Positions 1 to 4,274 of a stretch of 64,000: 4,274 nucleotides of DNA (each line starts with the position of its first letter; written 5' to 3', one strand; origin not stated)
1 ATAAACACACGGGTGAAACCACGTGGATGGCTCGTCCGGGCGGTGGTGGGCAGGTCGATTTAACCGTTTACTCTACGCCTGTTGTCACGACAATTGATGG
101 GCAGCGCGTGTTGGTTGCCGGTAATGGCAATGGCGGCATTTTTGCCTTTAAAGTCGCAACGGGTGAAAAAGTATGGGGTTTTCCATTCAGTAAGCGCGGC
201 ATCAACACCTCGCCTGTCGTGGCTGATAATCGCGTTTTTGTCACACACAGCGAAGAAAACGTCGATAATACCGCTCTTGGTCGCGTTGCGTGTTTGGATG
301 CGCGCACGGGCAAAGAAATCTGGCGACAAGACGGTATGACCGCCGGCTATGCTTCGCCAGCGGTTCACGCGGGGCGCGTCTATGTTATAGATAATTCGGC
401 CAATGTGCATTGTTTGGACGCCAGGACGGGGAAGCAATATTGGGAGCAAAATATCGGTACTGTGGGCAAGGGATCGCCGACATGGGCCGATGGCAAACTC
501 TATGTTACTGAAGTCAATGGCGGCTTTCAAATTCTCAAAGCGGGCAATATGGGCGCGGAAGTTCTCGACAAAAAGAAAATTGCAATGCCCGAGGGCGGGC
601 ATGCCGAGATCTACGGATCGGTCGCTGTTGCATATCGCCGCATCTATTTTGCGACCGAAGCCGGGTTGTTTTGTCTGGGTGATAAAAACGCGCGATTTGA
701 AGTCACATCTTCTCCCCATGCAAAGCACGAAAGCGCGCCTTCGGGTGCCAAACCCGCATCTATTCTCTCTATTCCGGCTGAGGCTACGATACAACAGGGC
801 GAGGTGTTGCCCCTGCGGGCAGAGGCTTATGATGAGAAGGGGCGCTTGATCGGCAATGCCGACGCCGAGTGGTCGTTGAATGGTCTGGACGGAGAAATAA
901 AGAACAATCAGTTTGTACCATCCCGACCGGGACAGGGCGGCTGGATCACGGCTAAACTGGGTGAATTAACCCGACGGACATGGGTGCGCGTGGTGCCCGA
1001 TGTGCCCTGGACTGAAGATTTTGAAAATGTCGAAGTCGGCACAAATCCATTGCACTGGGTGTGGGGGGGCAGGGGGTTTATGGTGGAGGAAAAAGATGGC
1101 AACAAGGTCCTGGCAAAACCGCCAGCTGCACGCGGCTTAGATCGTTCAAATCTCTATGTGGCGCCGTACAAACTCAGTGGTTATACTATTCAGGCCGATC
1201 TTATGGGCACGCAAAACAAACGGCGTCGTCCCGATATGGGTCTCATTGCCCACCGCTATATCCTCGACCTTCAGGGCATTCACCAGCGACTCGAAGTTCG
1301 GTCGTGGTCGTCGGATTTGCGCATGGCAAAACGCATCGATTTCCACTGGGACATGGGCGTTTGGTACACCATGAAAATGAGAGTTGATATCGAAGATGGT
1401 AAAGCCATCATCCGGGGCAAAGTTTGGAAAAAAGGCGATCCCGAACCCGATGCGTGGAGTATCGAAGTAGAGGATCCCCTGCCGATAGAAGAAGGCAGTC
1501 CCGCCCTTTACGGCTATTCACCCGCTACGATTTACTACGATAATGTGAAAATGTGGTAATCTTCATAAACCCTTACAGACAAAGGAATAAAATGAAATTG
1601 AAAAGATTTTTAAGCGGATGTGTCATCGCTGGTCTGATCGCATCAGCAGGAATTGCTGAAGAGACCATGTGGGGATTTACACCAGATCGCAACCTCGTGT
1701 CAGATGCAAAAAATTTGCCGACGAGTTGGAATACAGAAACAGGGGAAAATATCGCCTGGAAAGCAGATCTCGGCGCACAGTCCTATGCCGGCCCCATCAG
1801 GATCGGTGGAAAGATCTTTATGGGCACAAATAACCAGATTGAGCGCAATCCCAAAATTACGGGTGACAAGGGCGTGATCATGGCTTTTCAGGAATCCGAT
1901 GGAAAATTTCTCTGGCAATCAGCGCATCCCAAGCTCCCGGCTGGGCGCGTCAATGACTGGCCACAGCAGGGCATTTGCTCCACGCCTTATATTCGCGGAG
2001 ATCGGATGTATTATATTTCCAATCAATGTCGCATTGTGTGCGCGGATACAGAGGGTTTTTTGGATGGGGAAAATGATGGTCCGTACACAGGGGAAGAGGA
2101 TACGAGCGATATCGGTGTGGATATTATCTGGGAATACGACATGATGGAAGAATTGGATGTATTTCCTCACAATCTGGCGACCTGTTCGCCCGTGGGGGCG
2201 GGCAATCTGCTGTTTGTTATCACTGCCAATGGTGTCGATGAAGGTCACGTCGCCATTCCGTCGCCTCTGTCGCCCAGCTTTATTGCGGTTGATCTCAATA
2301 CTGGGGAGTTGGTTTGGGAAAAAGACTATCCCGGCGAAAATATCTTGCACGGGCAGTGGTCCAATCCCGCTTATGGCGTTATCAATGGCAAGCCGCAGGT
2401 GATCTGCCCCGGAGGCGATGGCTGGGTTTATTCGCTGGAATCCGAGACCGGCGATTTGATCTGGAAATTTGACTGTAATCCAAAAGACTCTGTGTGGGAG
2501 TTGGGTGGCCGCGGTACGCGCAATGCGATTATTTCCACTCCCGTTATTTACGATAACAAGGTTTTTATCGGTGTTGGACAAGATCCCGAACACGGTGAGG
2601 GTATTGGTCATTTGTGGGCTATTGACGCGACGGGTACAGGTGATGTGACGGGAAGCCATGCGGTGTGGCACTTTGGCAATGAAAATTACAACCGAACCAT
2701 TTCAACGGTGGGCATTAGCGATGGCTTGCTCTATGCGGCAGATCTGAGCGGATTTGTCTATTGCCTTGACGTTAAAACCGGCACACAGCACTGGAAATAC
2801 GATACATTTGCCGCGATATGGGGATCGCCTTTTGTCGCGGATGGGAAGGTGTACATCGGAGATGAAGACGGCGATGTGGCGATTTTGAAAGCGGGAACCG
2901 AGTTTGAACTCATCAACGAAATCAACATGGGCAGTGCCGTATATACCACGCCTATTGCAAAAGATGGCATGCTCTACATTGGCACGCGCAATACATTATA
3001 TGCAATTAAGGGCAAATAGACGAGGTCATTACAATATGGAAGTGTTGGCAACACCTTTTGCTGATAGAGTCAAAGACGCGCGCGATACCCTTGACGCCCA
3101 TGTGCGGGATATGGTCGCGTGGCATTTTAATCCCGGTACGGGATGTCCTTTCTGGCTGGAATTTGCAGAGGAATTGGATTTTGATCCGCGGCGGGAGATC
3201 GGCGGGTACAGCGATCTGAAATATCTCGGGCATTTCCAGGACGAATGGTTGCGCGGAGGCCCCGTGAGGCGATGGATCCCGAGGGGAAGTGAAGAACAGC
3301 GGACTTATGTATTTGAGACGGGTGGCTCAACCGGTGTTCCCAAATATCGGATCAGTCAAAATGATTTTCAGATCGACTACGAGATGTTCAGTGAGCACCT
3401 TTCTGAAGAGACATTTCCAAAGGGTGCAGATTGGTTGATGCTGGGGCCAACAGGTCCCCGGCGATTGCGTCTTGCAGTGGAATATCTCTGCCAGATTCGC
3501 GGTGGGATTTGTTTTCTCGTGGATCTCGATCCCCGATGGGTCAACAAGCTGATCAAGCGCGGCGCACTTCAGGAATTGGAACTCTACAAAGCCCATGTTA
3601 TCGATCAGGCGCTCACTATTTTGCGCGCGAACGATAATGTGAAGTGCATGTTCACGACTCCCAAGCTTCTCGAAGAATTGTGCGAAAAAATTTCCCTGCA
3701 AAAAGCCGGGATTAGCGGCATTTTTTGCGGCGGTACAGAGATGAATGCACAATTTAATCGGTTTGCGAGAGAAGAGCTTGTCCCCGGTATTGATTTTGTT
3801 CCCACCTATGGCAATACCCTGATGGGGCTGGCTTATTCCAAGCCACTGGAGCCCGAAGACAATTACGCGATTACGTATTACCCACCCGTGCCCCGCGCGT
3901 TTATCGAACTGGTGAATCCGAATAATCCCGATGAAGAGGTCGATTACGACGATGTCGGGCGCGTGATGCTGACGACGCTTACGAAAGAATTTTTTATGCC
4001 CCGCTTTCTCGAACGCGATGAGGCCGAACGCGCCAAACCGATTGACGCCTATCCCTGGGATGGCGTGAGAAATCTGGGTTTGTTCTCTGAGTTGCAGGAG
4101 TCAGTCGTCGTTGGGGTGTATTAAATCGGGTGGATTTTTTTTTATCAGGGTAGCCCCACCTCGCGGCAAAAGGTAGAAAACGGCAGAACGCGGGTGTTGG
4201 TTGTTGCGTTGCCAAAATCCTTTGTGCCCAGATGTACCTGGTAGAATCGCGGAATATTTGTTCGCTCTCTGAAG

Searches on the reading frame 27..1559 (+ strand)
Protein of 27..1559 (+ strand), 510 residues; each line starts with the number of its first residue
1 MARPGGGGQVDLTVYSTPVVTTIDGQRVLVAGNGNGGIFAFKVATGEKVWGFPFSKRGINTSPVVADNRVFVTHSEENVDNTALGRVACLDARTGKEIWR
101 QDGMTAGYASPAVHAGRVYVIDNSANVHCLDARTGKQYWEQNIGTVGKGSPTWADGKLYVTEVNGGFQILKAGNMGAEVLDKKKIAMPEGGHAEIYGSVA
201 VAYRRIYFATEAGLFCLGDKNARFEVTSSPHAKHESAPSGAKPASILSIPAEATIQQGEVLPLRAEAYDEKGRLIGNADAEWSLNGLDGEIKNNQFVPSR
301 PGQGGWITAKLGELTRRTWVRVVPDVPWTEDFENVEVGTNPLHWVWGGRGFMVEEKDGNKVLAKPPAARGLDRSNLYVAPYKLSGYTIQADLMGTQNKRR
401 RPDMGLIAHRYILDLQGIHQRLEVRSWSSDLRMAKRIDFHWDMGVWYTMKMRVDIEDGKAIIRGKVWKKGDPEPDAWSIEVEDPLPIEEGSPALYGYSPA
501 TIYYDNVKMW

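Call 4: search_protein_families(library=pfam, proteins=[window:27-1559:+], max_evalue=0.01)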
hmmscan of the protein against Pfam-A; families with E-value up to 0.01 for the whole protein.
window:27-1559:+ (510 aa): 3 families
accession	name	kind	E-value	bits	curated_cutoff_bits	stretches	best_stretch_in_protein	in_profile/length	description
PF13360.13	PQQ_2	-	6.4e-24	85.3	27.6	2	85-169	3-87/233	Outer membrane protein assembly factor BamB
PF13570.13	Beta-prop_ACSF4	-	2.5e-12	47.3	133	1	24-179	60-207/329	Beta-alanine-activating enzyme, beta-propeller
PF01011.28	PQQ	-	7.6e-08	31.9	26.7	0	108-144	50-86/595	Glucose/ethanol/alcohol dehydrogenase, beta-propeller domain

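Call 6: search_protein_families(library=ncbifam, proteins=[window:27-1559:+], max_evalue=0.001)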
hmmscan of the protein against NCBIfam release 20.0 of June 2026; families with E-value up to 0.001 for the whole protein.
window:27-1559:+ (510 aa): 6 families
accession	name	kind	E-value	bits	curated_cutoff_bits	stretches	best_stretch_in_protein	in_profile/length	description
TIGR03300.1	assembly_YfgL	equivalog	2.2e-15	56.2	285.2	1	22-192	62-225/377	outer membrane protein assembly factor BamB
NF008351.0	PRK11138.1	equivalog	7.1e-12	44.5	423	1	29-142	72-187/394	outer membrane protein assembly factor BamB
TIGR03075.1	PQQ_enz_alc_DH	subfamily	3.6e-08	32.5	480.05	1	56-150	58-155/530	PQQ-dependent dehydrogenase, methanol/ethanol family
NF053615.1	SerThrKinAfsKStmc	equivalog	1.3e-07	30.7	1300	1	80-148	535-606/809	protein serine/threonine kinase AfsK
TIGR04528.1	acido_non_PQQ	subfamily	2.3e-07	30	650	1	84-161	400-481/493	acido-empty-quinoprotein group A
TIGR03074.1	PQQ_membr_DH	subfamily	0.00024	19.1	832.65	0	127-171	723-770/783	membrane-bound PQQ-dependent dehydrogenase, glucose/quinate/shikimate family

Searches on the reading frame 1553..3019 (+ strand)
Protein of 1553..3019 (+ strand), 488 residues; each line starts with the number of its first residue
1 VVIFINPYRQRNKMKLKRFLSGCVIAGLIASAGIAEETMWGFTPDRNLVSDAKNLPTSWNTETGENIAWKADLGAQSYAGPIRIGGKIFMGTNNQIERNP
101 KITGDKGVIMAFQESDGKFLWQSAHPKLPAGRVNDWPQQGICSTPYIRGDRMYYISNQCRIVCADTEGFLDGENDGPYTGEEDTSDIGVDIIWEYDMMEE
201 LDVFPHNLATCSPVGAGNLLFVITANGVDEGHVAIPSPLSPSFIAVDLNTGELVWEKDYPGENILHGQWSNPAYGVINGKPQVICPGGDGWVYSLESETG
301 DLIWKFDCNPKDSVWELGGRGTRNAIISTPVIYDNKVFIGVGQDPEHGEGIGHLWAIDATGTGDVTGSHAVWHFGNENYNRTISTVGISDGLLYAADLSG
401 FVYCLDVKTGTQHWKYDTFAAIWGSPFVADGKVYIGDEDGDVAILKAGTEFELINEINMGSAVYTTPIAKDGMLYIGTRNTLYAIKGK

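Call 4: search_protein_families(library=pfam, proteins=[window:1553-3019:+], max_evalue=0.01)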
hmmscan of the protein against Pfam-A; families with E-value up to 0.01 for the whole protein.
window:1553-3019:+ (488 aa): 5 families
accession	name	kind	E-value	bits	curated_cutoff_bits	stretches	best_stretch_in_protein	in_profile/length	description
PF13360.13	PQQ_2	-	3.7e-23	82.8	27.6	3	289-445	2-88/233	Outer membrane protein assembly factor BamB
PF13570.13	Beta-prop_ACSF4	-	2.7e-18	66.9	133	1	240-479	28-234/329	Beta-alanine-activating enzyme, beta-propeller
PF01011.28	PQQ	-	6.5e-08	32.2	26.7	0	385-418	52-85/595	Glucose/ethanol/alcohol dehydrogenase, beta-propeller domain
PF25292.1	Beta-prop_CGLA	-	0.0023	17.9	26.8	0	395-420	49-73/316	Lambda-carrageenase beta-propeller domain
PF20067.5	SSL_N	-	0.0073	16.6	18.9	0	429-442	30-43/46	Strictosidine synthase-like, N-terminal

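Call 6: search_protein_families(library=ncbifam, proteins=[window:1553-3019:+], max_evalue=0.001)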
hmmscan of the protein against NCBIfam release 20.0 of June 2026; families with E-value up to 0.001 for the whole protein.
window:1553-3019:+ (488 aa): 6 families
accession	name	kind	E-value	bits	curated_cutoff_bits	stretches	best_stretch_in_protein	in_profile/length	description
TIGR03300.1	assembly_YfgL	equivalog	1.4e-17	63.5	285.2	1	385-480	60-154/377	outer membrane protein assembly factor BamB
NF008351.0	PRK11138.1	equivalog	2.3e-15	56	423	2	388-481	67-170/394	outer membrane protein assembly factor BamB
NF053615.1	SerThrKinAfsKStmc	equivalog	4.8e-11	42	1300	1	350-484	672-798/809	protein serine/threonine kinase AfsK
TIGR04528.1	acido_non_PQQ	subfamily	1.7e-10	40.3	650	0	353-417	68-129/493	acido-empty-quinoprotein group A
TIGR03075.1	PQQ_enz_alc_DH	subfamily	2.5e-10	39.6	480.05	1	229-360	68-189/530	PQQ-dependent dehydrogenase, methanol/ethanol family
TIGR03074.1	PQQ_membr_DH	subfamily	4.5e-05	21.5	832.65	0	395-434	350-388/783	membrane-bound PQQ-dependent dehydrogenase, glucose/quinate/shikimate family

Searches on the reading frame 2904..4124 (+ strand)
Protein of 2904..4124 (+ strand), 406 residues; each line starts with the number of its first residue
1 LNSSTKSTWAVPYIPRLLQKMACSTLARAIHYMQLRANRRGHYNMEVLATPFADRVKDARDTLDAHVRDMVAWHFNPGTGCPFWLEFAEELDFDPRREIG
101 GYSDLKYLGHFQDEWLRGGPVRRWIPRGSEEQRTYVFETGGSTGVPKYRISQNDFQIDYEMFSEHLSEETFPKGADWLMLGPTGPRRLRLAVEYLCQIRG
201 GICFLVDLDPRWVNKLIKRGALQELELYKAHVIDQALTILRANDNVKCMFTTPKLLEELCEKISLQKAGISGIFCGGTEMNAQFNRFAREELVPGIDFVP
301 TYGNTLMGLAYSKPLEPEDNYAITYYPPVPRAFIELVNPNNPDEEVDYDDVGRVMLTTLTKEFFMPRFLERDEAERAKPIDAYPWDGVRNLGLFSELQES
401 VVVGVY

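Call 4: search_protein_families(library=pfam, proteins=[window:2904-4124:+], max_evalue=0.01)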
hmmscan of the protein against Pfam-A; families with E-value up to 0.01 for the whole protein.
window:2904-4124:+ (406 aa): 1 family
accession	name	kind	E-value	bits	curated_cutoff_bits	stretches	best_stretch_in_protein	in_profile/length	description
PF00501.34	AMP-binding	-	6.3e-05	22.4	29.9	1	244-341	255-360/384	AMP-binding enzyme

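Call 6: search_protein_families(library=ncbifam, proteins=[window:2904-4124:+], max_evalue=0.001)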
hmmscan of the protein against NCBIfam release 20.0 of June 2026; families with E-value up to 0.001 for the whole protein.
window:2904-4124:+ (406 aa): 0 families

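Call 34: search_solved_structures(query=window:2904-4124:+, max_evalue=1, show_alignments=1)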
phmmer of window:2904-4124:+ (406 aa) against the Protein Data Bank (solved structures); distinct sequences matched with E-value up to 1: 2.
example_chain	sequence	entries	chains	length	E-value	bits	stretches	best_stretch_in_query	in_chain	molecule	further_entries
3hgu_A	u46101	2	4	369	2.8e-44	155.1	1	43-392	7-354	EhpF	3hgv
3l2k_A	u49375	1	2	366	3.7e-44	154.8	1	43-392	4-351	EhpF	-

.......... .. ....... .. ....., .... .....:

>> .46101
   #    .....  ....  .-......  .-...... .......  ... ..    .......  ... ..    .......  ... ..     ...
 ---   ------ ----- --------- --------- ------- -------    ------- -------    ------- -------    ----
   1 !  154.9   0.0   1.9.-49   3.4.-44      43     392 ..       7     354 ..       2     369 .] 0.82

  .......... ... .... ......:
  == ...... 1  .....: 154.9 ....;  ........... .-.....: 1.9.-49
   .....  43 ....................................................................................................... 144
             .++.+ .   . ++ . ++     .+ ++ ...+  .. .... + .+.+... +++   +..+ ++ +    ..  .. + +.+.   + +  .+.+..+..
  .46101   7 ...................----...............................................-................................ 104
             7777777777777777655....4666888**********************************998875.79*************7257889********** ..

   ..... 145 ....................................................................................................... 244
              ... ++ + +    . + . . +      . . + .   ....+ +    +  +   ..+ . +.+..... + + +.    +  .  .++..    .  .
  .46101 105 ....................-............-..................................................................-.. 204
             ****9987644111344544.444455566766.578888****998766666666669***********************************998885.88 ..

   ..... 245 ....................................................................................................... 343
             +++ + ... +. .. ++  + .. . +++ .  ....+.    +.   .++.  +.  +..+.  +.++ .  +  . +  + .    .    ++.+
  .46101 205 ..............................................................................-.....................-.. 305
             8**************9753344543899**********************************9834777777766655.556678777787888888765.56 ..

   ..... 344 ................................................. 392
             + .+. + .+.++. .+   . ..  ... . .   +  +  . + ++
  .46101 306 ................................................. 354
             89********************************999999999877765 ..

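Call 37: search_dna_similar(query=window:2904-4124:+, collection=plasmids, mode=protein, max_rows=15)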
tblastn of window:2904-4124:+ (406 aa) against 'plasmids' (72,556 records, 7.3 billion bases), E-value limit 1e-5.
Records with a match: 29; places in all: 29; records where one place covers at least 80% of the query: 29.
Best place of each record, by identity: <60% 29.
By first word of the organism name: Streptomyces 19; Pantoea 4; Streptantibioticus 2; Halomarina 1; Halalkalicoccus 1; Burkholderia 1; Escherichia 1.
By predicted mobility (MOB-suite, as given by PLSDB): non-mobilizable 24; mobilizable 3; conjugative 2.
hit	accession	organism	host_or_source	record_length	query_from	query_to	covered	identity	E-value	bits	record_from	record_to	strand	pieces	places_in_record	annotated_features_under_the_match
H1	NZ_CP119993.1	Halomarina sp. PSR21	cell culture,saline soil from Tarim ...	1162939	29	406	93%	34.5%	8e-48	182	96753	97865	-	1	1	record has no annotation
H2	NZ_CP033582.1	Streptomyces sp. ADI95-16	-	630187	58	406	86%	35.4%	3e-63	227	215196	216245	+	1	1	AMP-binding protein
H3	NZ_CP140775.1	Streptomyces goshikiensis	cell culture,soil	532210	58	406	86%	35.4%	3e-63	226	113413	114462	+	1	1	AMP-binding protein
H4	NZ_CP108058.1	Streptomyces goshikiensis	-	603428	58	406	86%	35.4%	3e-63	226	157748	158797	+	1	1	AMP-binding protein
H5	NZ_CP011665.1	Streptomyces sp. Mg1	-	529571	58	406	86%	35.4%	5e-63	226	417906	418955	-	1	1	AMP-binding protein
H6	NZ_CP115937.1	Streptomyces goshikiensis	microorganism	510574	58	406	86%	35.4%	5e-63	226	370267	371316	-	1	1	AMP-binding protein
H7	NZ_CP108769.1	Streptomyces goshikiensis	-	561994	58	406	86%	35.4%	5e-63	226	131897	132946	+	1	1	AMP-binding protein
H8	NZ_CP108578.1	Streptomyces goshikiensis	-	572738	58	406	86%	35.4%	6e-63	226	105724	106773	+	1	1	AMP-binding protein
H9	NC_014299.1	Halalkalicoccus jeotgali B3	-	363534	62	406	85%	35.1%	8e-52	193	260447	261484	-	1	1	hypothetical protein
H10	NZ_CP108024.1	Streptomyces sp. NBC_00316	-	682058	59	391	82%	36.0%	9e-48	182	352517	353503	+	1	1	arylcarboxylate reductase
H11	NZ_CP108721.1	Streptomyces sp. NBC_00998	-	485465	67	406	84%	35.2%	4e-55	203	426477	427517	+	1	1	phenazine biosynthesis protein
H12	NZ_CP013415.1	Burkholderia ubonensis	soil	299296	37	406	91%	31.7%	1e-47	181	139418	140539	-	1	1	AMP-binding protein | hypothetical protein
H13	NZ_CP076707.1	Escherichia coli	-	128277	65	406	84%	33.9%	2e-46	178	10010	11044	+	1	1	phenazine antibiotic biosynthesis protein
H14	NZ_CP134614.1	Streptomyces sp. ITFR-6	Ips typographus,whole organism,Ips ...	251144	63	401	83%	34.2%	1e-44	172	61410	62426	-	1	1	arylcarboxylate reductase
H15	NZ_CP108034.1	Streptomyces sp. NBC_00304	-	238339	63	401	83%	33.6%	9e-44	170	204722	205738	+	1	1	arylcarboxylate reductase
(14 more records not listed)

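Call 38: get_annotated_region(hit=H13, flank=8000)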
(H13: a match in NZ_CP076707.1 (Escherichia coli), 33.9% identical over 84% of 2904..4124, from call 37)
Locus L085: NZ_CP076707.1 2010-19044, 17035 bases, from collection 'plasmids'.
description: Escherichia coli O170:H18 strain CFIAFB20120266 plasmid unnamed1, complete sequence
organism: Escherichia coli (NCBI taxid 2848145)
taxonomy: Bacteria; Pseudomonadota; Gammaproteobacteria; Enterobacterales; Enterobacteriaceae; Escherichia; Escherichia coli
host: -; source: -; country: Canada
typing (MOB-suite, as given by PLSDB): non-mobilizable; replicon IncFIB
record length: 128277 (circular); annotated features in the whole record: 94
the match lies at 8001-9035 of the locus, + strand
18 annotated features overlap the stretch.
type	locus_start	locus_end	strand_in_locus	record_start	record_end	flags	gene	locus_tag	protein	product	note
CDS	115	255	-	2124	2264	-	-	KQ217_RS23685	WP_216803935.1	transcriptional regulator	-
CDS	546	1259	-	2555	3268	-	-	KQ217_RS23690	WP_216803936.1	DUF2461 domain-containing protein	-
CDS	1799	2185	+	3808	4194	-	-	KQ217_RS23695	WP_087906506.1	VOC family protein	-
CDS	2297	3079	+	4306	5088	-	-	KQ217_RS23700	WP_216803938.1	SDR family NAD(P)-dependent oxidoreductase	-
CDS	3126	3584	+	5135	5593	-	-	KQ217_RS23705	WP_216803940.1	PhzA/PhzB family protein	GO:0017000 - antibiotic biosynthetic process [Evidence IEA]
CDS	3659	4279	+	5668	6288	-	-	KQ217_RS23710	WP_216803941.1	isochorismatase family protein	-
CDS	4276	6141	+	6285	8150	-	-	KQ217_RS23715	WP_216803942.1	anthranilate synthase family protein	-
CDS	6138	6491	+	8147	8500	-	-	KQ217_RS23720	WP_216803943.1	hypothetical protein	-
CDS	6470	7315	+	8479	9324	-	-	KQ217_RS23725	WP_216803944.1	PhzF family phenazine biosynthesis protein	GO:0009058 - biosynthetic process [Evidence IEA]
CDS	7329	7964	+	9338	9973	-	-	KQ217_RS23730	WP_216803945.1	pyridoxal 5'-phosphate synthase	GO:0008615 - pyridoxine biosynthetic process [Evidence IEA]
CDS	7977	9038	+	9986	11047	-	-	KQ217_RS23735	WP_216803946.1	phenazine antibiotic biosynthesis protein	-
CDS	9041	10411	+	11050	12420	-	-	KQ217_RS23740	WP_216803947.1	aldehyde dehydrogenase family protein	-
CDS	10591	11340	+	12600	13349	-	-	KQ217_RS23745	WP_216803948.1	hypothetical protein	-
CDS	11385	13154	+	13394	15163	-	-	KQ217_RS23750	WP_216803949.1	non-ribosomal peptide synthetase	-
CDS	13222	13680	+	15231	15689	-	-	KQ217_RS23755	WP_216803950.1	hypothetical protein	-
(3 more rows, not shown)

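Call 39: get_annotated_region(hit=H10, flank=6000)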
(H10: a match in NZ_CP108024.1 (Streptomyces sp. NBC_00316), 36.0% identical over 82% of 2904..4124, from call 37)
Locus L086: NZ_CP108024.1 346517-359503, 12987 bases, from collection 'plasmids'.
description: Streptomyces sp. NBC_00316 plasmid unnamed1, complete sequence
organism: Streptomyces sp. NBC_00316 (NCBI taxid 2975710)
taxonomy: Bacteria; Actinomycetota; Actinomycetes; Kitasatosporales; Streptomycetaceae; Streptomyces; Streptomyces sp. NBC 00316
host: -; source: -; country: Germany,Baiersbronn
typing (MOB-suite, as given by PLSDB): non-mobilizable; replicon rep_cluster_1910
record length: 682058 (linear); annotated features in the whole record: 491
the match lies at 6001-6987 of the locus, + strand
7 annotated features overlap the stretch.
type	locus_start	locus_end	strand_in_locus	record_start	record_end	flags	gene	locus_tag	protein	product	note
CDS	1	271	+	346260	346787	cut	-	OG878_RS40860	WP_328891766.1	MarR family transcriptional regulator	GO:0006355 - regulation of DNA-templated transcription [Evidence IEA]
CDS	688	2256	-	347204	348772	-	-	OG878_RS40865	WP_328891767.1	bifunctional 3-(3-hydroxy-phenyl)propionate/3-hydroxycinnamic acid hydroxylase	-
CDS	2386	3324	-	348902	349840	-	-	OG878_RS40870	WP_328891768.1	hypothetical protein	-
CDS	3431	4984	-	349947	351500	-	-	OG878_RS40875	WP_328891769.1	FAD-dependent monooxygenase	-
CDS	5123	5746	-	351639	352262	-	wrbA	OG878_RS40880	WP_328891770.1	NAD(P)H:quinone oxidoreductase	-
CDS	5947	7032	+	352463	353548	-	-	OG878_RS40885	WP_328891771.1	arylcarboxylate reductase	-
CDS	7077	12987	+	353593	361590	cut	-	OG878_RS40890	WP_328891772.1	type I polyketide synthase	-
